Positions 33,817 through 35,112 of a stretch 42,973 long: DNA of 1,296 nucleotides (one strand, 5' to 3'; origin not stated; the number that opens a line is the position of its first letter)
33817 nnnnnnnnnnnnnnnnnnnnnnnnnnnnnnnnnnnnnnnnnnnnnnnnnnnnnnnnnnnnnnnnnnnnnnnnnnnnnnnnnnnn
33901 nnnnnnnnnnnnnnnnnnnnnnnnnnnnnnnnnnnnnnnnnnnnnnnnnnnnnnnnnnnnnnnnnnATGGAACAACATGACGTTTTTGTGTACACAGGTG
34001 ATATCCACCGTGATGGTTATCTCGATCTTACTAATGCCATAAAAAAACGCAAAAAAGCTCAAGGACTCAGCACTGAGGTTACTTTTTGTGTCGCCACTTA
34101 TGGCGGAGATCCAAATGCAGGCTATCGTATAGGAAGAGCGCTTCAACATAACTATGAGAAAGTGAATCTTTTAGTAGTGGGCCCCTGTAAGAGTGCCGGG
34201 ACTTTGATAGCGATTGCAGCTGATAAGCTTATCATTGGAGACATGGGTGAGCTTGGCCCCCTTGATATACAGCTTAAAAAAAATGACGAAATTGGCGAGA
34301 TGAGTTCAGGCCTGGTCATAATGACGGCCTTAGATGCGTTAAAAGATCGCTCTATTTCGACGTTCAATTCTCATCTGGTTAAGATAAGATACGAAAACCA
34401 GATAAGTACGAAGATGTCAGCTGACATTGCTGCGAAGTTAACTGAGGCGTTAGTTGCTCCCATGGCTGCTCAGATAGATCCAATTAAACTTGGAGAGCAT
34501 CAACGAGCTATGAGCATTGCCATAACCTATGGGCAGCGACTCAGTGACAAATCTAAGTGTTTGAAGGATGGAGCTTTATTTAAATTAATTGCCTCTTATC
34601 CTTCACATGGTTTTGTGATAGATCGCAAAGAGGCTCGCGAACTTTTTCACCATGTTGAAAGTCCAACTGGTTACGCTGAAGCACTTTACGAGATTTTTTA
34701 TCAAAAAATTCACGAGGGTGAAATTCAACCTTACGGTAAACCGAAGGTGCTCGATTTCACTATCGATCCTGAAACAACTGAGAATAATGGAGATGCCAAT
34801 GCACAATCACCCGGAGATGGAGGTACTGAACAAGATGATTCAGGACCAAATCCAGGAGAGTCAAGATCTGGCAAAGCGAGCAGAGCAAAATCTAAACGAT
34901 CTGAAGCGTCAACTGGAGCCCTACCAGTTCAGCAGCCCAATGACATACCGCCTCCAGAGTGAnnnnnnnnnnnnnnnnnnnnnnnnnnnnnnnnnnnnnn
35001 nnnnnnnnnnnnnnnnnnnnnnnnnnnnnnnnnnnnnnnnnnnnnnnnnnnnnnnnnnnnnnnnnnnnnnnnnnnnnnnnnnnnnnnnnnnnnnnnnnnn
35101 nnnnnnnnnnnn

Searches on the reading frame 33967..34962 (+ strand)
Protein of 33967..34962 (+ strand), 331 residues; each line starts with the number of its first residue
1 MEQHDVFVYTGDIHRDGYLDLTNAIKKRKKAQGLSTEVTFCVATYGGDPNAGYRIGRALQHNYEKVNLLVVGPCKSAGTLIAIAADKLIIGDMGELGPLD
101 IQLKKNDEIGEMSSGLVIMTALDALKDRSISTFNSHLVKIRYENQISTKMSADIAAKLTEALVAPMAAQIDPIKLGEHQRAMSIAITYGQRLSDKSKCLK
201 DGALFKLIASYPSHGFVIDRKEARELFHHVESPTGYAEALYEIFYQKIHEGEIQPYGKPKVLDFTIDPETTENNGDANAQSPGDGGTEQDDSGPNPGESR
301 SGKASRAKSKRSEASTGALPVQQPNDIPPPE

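Call 87: search_protein_families(library=pfam, proteins=[window:33967-34962:+], max_evalue=0.01)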
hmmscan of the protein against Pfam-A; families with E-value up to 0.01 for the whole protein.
window:33967-34962:+ (331 aa): 3 families
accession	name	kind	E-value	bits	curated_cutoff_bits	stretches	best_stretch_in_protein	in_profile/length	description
PF01972.22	SDH_protease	-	3.8e-07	29.9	31.3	1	39-105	95-161/286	ClpP-like SDH-type serine proteinase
PF25145.1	NfeD1b_N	-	0.0012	19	40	1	35-101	31-97/189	NfeD1b, N-terminal domain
PF00574.28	CLP_protease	-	0.0018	18.6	20.2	1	35-87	46-98/182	Clp protease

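Call 88: search_protein_families(library=padloc, proteins=[window:33967-34962:+], max_evalue=0.01)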
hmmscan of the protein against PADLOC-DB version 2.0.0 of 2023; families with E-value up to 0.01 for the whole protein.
window:33967-34962:+ (331 aa): 0 families
